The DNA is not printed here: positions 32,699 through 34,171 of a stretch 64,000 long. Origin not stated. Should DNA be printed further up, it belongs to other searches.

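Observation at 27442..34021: Rieske oxygenase alpha subunit ATGA-coupled to a GcvT-family folate protein, adjacent to a PotABCD-type importer: candidate N-methyl or quaternary-amine demethylation locus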

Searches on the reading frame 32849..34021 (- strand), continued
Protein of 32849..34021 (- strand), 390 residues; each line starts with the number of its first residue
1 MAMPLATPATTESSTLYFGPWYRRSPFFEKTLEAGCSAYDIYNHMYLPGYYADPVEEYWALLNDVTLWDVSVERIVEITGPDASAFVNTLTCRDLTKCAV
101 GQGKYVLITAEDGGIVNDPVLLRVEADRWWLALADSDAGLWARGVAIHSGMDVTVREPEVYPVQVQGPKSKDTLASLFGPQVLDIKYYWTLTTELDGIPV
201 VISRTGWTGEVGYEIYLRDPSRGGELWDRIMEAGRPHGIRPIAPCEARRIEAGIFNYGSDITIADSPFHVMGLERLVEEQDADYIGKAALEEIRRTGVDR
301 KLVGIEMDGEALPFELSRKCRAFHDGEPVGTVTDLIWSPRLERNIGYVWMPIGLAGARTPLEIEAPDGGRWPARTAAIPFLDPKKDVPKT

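Call 44: search_dna_similar(query=window:32849-34021:-, collection=plasmids, mode=protein, max_rows=40)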
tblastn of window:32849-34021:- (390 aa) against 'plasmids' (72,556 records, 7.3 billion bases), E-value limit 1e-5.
Records with a match: 749; places in all: 1371; records where one place covers at least 80% of the query: 503.
Best place of each record, by identity: <60% 749.
By first word of the organism name: Rhizobium 165; Phaeobacter 126; Sinorhizobium 77; Pseudosulfitobacter 44; Shinella 21; Acinetobacter 20; Paracoccus 19; Haloarcula 13; Aminobacter 12; Mesorhizobium 11; and 104 more.
By predicted mobility (MOB-suite, as given by PLSDB): non-mobilizable 530; conjugative 130; mobilizable 89.
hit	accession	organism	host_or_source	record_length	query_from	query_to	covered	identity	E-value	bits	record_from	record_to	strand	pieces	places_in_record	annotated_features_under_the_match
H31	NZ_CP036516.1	Lichenihabitans psoromatis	Psoroma sp.,culture,Lichen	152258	18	389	95%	50.7%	3e-111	364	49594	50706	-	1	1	glycine cleavage T C-terminal barrel domain-containing protein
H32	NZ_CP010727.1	Phaeobacter inhibens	cell culture,clam larvae aquaculture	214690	12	387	96%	49.3%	2e-115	377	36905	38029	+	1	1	glycine cleavage T C-terminal barrel domain-containing protein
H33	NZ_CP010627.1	Phaeobacter inhibens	cell culture,fish larvae aquaculture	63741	11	385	96%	48.9%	8e-114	372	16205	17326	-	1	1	glycine cleavage T C-terminal barrel domain-containing protein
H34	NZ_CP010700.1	Phaeobacter inhibens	cell culture,cleaning system aquaculture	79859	11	385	96%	48.9%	8e-114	372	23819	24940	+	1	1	glycine cleavage T C-terminal barrel domain-containing protein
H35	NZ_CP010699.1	Phaeobacter inhibens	cell culture,cleaning system aquaculture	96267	11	385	96%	48.9%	8e-114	372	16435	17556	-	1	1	glycine cleavage T C-terminal barrel domain-containing protein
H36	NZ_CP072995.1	Loktanella salsilacus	-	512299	18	387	95%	48.8%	6e-111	363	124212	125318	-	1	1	glycine cleavage T C-terminal barrel domain-containing protein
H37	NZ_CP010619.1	Phaeobacter inhibens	cell culture,cleaning system aquaculture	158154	2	387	99%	46.4%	3e-109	359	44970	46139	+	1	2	glycine cleavage T C-terminal barrel domain-containing protein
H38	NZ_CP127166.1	Marivivens sp. LCG002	cell culture,seawater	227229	23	381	92%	42.8%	9e-85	288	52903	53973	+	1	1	glycine cleavage T C-terminal barrel domain-containing protein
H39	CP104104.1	Phaeobacter sp. G2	cell culture,Emiliania huxleyi RCC1216 ...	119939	3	346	88%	42.6%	4e-86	292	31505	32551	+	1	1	glycine cleavage system protein T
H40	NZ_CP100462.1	Salinigranum marinum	cell culture,Saline soil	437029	23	367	88%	40.2%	2e-70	246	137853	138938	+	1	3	glycine cleavage T C-terminal barrel domain-containing protein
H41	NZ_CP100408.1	Haloarcula marina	cell culture,sediment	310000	23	351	84%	41.7%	8e-73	254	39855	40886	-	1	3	aminomethyl transferase family protein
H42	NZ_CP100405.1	Haloarcula marina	cell culture,sediment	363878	23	351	84%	41.7%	8e-73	254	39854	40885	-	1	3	aminomethyl transferase family protein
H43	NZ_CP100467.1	Halomicrococcus gelatinilyticus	cell culture,sediment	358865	23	367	88%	39.7%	3e-71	249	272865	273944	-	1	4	glycine cleavage T C-terminal barrel domain-containing protein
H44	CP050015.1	Haloarcula sp. JP-L23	-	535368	23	351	84%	41.5%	4e-73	254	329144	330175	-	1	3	aminomethyl transferase family protein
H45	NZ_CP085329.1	Haladaptatus salinisoli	cell culture,saline soil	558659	23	351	84%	41.4%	2e-70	247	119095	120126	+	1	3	aminomethyl transferase family protein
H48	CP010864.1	Marinovum algicola DG 898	-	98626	23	370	89%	38.4%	1e-65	233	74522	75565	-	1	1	DMSP demethylase (DmdA)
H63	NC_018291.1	Phaeobacter inhibens DSM 17395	-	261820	7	370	93%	34.5%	5e-61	219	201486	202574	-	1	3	dimethylsulfoniopropionate demethylase | AMP-binding protein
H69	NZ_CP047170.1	Ponticoccus alexandrii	surface sea water,shallow sea, symbosis ...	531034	22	390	95%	32.8%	3e-39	156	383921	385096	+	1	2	tdm: trimethylamine-oxide aldolase Tdm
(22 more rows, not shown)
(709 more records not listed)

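Call 45: get_annotated_region(hit=H31, flank=9000)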
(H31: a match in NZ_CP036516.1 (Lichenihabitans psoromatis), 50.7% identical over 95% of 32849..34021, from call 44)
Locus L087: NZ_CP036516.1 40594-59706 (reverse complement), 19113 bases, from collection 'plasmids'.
description: Lichenihabitans psoromatis strain PAMC 29148 plasmid p_unnamed1, complete sequence
organism: Lichenihabitans psoromatis (NCBI taxid 2528642)
taxonomy: Bacteria; Pseudomonadota; Alphaproteobacteria; Hyphomicrobiales; Lichenihabitantaceae; Lichenihabitans; Lichenihabitans psoromatis
host: -; source: Psoroma sp.,culture,Lichen; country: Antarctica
typing (MOB-suite, as given by PLSDB): conjugative; relaxase MOBP; mating-pair formation MPF_T
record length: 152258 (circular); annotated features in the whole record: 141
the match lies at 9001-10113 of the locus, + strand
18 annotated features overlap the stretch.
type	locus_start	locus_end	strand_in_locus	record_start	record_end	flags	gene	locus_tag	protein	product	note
CDS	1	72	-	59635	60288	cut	-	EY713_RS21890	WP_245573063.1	IclR family transcriptional regulator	GO:0006355 - regulation of DNA-templated transcription [Evidence IEA]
CDS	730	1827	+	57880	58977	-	-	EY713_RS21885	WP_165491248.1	extracellular solute-binding protein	-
CDS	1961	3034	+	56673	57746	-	-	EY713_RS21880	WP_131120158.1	ABC transporter ATP-binding protein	-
CDS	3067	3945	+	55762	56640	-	-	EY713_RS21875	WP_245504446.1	ABC transporter permease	GO:0055085 - transmembrane transport [Evidence IEA]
CDS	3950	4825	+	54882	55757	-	-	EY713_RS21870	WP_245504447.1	ABC transporter permease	GO:0055085 - transmembrane transport [Evidence IEA]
CDS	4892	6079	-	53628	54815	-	-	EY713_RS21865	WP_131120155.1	amino acid aminotransferase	-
CDS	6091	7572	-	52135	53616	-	-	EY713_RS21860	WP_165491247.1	FAD-binding oxidoreductase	-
CDS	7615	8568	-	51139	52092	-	-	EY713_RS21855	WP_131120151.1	methylenetetrahydrofolate reductase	GO:0006555 - methionine metabolic process [Evidence IEA]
CDS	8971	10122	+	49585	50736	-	-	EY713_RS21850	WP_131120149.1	glycine cleavage T C-terminal barrel domain-containing protein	-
CDS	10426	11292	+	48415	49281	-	purU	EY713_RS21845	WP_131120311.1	formyltetrahydrofolate deformylase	GO:0009152 - purine ribonucleotide biosynthetic process [Evidence IEA]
CDS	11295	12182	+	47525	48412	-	folD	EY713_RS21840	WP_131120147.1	bifunctional methylenetetrahydrofolate dehydrogenase/methenyltetrahydrofolate cyclohydrolase FolD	-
CDS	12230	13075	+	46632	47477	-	-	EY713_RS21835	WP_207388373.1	ABC transporter substrate-binding protein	-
CDS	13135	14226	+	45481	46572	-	-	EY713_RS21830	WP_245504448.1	amino acid ABC transporter permease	GO:0006865 - amino acid transport [Evidence IEA]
CDS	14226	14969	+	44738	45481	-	-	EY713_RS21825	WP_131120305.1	amino acid ABC transporter ATP-binding protein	-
CDS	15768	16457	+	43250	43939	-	-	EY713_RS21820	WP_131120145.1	DUF1028 domain-containing protein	-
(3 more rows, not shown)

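Call 46: get_annotated_region(hit=H32, flank=9000)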
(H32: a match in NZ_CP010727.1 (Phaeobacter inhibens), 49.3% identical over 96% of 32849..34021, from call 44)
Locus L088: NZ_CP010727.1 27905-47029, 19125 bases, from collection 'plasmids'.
description: Phaeobacter inhibens strain P88 plasmid pP88_b, complete sequence
organism: Phaeobacter inhibens (NCBI taxid 221822)
taxonomy: Bacteria; Pseudomonadota; Alphaproteobacteria; Rhodobacterales; Roseobacteraceae; Phaeobacter; Phaeobacter inhibens
host: -; source: cell culture,clam larvae aquaculture; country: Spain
typing (MOB-suite, as given by PLSDB): conjugative; replicon rep_cluster_579; relaxase MOBP; mating-pair formation MPF_T
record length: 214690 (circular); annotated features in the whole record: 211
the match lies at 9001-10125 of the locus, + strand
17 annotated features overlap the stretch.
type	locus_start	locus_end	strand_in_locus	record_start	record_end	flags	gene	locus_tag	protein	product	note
CDS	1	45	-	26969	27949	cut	-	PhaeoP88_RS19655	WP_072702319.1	Abi family protein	-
CDS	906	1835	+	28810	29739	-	-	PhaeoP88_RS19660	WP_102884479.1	DUF2493 domain-containing protein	-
CDS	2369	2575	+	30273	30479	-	-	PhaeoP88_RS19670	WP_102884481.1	hypothetical protein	-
CDS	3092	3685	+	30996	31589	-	-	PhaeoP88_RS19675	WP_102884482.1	helix-turn-helix domain-containing protein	-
CDS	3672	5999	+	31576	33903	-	-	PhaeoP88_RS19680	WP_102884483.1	relaxase/mobilization nuclease domain-containing protein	-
CDS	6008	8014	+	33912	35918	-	-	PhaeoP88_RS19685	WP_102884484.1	type IV secretory system conjugative DNA transfer family protein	-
CDS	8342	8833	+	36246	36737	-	-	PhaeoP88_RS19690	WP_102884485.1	Lrp/AsnC family transcriptional regulator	-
CDS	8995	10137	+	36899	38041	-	-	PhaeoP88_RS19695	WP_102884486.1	glycine cleavage T C-terminal barrel domain-containing protein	-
CDS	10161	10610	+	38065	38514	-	-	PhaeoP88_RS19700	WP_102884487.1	OsmC family protein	-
CDS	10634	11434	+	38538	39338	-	-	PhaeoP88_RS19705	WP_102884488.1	enoyl-CoA hydratase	-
CDS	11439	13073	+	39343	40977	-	-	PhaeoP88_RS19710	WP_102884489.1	acyl-CoA synthetase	-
CDS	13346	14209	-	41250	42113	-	-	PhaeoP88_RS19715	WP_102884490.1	LysR family transcriptional regulator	GO:0006355 - regulation of DNA-templated transcription [Evidence IEA]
CDS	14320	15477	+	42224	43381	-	-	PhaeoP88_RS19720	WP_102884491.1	ABC transporter ATP-binding protein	-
CDS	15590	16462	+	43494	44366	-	-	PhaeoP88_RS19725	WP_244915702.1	sugar ABC transporter permease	-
CDS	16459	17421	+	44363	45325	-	-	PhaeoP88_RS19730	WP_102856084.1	carbohydrate ABC transporter permease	GO:0008643 - carbohydrate transport [Evidence IEA]; GO:0055085 - transmembrane transport [Evidence IEA]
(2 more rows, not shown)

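Call 47: get_annotated_region(hit=H36, flank=9000)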
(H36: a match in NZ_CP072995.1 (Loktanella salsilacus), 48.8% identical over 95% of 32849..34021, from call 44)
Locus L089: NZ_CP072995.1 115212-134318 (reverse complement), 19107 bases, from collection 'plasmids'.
description: Loktanella salsilacus strain 1A07899 plasmid plas1, complete sequence
organism: Loktanella salsilacus (NCBI taxid 195913)
taxonomy: Bacteria; Pseudomonadota; Alphaproteobacteria; Rhodobacterales; Roseobacteraceae; Loktanella; Loktanella salsilacus
host: -; source: -; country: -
typing (MOB-suite, as given by PLSDB): non-mobilizable
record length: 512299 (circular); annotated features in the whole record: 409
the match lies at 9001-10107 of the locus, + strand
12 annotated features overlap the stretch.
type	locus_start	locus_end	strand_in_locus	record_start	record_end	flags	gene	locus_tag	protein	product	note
CDS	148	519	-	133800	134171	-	-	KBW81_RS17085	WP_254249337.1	glutaredoxin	-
CDS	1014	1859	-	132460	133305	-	-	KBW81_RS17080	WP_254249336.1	sterol desaturase family protein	GO:0006629 - lipid metabolic process [Evidence IEA]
CDS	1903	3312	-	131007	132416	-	-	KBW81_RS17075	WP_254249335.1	multicopper oxidase domain-containing protein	-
CDS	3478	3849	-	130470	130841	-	-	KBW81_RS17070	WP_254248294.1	SHOCT domain-containing protein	-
CDS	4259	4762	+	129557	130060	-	-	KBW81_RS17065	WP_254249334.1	rhodanese-like domain-containing protein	-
CDS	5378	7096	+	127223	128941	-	-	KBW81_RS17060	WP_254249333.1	EAL domain-containing protein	-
CDS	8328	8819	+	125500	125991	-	-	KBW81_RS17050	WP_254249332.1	Lrp/AsnC family transcriptional regulator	-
CDS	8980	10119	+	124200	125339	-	-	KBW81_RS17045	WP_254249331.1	glycine cleavage T C-terminal barrel domain-containing protein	-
CDS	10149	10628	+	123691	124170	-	-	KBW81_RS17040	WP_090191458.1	OsmC family protein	GO:0006979 - response to oxidative stress [Evidence IEA]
CDS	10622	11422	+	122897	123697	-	-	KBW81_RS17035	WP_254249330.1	enoyl-CoA hydratase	-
CDS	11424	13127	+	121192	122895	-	-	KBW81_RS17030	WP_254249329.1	acyl-CoA synthetase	-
CDS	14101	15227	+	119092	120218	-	-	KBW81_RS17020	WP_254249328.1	IS3 family transposase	-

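Call 50: search_protein_families(library=pfam, proteins=[L044:11309-11689:+, L044:11690-12070:+, L044:12352-12900:-, L044:6111-7565:-, L044:4947-5993:-, L073:17072-18394:-, L073:19929-21158:-, L073:12377-13552:-, L073:14378-15397:-, L073:15136-16251:-], max_evalue=0.00001)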
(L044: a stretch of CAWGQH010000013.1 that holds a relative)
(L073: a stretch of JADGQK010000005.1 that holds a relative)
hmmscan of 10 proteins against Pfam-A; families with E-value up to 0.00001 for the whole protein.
L044:11309-11689:+ (126 aa): 0 families

L044:11690-12070:+ (126 aa): 0 families

L044:12352-12900:- (182 aa): 1 family
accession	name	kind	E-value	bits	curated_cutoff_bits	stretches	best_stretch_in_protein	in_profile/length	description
PF21619.2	DUF6855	-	1.3e-73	245.5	27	1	52-181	2-131/132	Family of unknown function (DUF6855)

L044:6111-7565:- (484 aa): 3 families
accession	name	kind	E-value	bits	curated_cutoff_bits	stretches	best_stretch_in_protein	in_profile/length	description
PF22725.1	GFO_IDH_MocA_C3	-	3.7e-29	101.7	27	1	219-338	3-123/124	GFO/IDH/MocA C-terminal domain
PF01408.29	GFO_IDH_MocA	-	3.7e-20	73.2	24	1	91-203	3-114/120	Oxidoreductase family, NAD-binding Rossmann fold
PF02894.22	GFO_IDH_MocA_C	-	2.2e-18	67.3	22.9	1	224-425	4-214/218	Oxidoreductase family, C-terminal alpha/beta domain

L044:4947-5993:- (348 aa): 0 families

L073:17072-18394:- (440 aa): 1 family
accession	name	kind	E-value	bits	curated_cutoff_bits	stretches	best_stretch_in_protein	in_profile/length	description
PF23493.1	CysS_C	-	1.3e-07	32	23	1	390-430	8-48/51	Cysteinyl-tRNA ligase anticodon binding domain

L073:19929-21158:- (409 aa): 2 families
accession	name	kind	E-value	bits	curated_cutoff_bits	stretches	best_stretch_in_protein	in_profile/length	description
PF03949.21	Malic_M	-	1.3e-78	264.4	23.5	1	102-363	1-257/258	Malic enzyme, NAD binding domain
PF00390.24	malic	-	5.4e-30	105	23.1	1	2-92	91-182/182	Malic enzyme, N-terminal domain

L073:12377-13552:- (391 aa): 1 family
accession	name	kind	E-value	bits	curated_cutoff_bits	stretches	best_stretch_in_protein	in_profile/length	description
PF03976.20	PPK2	-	1.8e-109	365.1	22.3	1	138-358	4-224/229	Polyphosphate kinase 2 (PPK2)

L073:14378-15397:- (339 aa): 2 families
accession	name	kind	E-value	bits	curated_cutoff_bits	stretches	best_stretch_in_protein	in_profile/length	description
PF12679.13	ABC2_membrane_2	-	8.8e-16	58.4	27.2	1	93-285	3-201/283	ABC-2 family transporter protein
PF12698.13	ABC2_membrane_3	-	2.6e-09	37.1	31.6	1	163-331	171-346/347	ABC-2 family transporter protein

L073:15136-16251:- (371 aa): 3 families
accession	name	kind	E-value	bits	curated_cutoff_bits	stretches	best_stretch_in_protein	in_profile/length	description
PF00005.33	ABC_tran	-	4e-30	105.6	25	1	61-204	1-136/137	ABC transporter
PF13304.12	AAA_21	-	3.9e-12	47.3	27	1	177-233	238-298/304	AAA domain, putative AbiEii toxin, Type IV TA system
PF13732.12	DrrA1-3_C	-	1.1e-06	29.7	27.4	1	257-349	1-81/81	ATP-binding protein DrrA1-3-like, C-terminal domain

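Call 54: get_annotated_region(hit=H41, flank=9000)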
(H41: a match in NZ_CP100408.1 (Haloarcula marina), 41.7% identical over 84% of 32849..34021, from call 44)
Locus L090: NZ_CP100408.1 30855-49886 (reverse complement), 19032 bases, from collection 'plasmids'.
description: Halomicroarcula marina strain YSSS71 plasmid unnamed1, complete sequence
organism: Haloarcula marina (NCBI taxid 2961574)
taxonomy: Archaea; Euryarchaeota; Halobacteria; Halobacteriales; Haloarculaceae; Haloarcula; Haloarcula marina
host: -; source: cell culture,sediment; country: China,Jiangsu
typing (MOB-suite, as given by PLSDB): non-mobilizable
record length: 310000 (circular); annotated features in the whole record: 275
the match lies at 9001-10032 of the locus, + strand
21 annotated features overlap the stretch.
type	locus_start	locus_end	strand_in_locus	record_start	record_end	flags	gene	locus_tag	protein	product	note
CDS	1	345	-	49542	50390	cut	-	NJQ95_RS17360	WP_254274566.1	carbohydrate ABC transporter permease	GO:0008643 - carbohydrate transport [Evidence IEA]; GO:0055085 - transmembrane transport [Evidence IEA]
CDS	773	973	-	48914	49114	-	-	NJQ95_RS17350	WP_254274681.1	cupin domain-containing protein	-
CDS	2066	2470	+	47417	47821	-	-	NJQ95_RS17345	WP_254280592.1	hypothetical protein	-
CDS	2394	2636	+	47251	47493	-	-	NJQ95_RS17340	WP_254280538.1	hypothetical protein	-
CDS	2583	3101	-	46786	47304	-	-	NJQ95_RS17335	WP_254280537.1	hypothetical protein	-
CDS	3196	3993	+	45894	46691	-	-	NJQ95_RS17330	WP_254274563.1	hypothetical protein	-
CDS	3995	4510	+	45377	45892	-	-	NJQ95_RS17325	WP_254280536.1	PH domain-containing protein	-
CDS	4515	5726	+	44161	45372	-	-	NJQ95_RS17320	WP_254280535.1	PQQ-binding-like beta-propeller repeat protein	-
CDS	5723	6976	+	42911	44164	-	-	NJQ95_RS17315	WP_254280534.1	PQQ-binding-like beta-propeller repeat protein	-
CDS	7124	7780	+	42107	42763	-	-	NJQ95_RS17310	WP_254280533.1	helix-turn-helix domain-containing protein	-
CDS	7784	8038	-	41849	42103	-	-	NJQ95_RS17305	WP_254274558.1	hypothetical protein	-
CDS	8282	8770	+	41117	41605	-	-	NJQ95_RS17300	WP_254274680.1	dihydrofolate reductase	-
CDS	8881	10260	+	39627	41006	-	-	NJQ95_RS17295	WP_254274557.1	aminomethyl transferase family protein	-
CDS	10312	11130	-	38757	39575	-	-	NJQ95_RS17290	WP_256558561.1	universal stress protein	-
CDS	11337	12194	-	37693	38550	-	-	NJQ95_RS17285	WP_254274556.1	methylenetetrahydrofolate reductase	GO:0006555 - methionine metabolic process [Evidence IEA]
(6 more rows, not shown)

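Call 55: get_annotated_region(hit=H37, flank=9000)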
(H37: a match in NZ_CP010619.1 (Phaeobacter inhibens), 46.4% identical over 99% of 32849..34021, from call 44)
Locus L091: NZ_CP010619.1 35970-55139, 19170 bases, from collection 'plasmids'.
description: Phaeobacter inhibens strain P30 isolate M4-3.1A plasmid pP30_b, complete sequence
organism: Phaeobacter inhibens (NCBI taxid 221822)
taxonomy: Bacteria; Pseudomonadota; Alphaproteobacteria; Rhodobacterales; Roseobacteraceae; Phaeobacter; Phaeobacter inhibens
host: -; source: cell culture,cleaning system aquaculture; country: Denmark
typing (MOB-suite, as given by PLSDB): conjugative; replicon rep_cluster_579; relaxase MOBP; mating-pair formation MPF_T
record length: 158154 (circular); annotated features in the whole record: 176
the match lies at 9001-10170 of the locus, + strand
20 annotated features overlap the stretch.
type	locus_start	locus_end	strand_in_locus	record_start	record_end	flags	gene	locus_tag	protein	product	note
CDS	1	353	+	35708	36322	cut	-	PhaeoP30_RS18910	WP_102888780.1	isochorismatase family protein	-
CDS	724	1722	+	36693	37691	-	-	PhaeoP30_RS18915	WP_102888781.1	AraC family transcriptional regulator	-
CDS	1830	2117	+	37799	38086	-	-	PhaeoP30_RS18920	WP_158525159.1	DUF1330 domain-containing protein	-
CDS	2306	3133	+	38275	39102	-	-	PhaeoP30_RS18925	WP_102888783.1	NmrA family NAD(P)-binding protein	-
CDS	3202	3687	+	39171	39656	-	-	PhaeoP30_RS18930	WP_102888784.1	anthrone oxygenase family protein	-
CDS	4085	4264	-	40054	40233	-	-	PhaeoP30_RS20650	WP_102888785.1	hypothetical protein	-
CDS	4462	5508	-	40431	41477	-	-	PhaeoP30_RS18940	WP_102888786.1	adenosine deaminase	-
CDS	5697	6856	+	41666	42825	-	-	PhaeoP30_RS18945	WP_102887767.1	IS3 family transposase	-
CDS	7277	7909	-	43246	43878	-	-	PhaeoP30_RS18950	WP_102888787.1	tyrosine-type recombinase/integrase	GO:0015074 - DNA integration [Evidence IEA]; GO:0006310 - DNA recombination [Evidence IEA]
CDS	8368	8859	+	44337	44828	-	-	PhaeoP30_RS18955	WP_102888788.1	Lrp/AsnC family transcriptional regulator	-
CDS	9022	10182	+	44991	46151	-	-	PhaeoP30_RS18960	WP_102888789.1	glycine cleavage T C-terminal barrel domain-containing protein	-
CDS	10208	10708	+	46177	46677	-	-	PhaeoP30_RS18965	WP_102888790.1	OsmC family protein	GO:0006979 - response to oxidative stress [Evidence IEA]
CDS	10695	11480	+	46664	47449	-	-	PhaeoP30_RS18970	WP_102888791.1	enoyl-CoA hydratase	-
CDS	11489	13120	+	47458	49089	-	-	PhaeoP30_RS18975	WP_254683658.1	acyl-CoA synthetase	-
CDS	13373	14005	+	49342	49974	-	-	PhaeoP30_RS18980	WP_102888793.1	tyrosine-type recombinase/integrase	GO:0015074 - DNA integration [Evidence IEA]; GO:0006310 - DNA recombination [Evidence IEA]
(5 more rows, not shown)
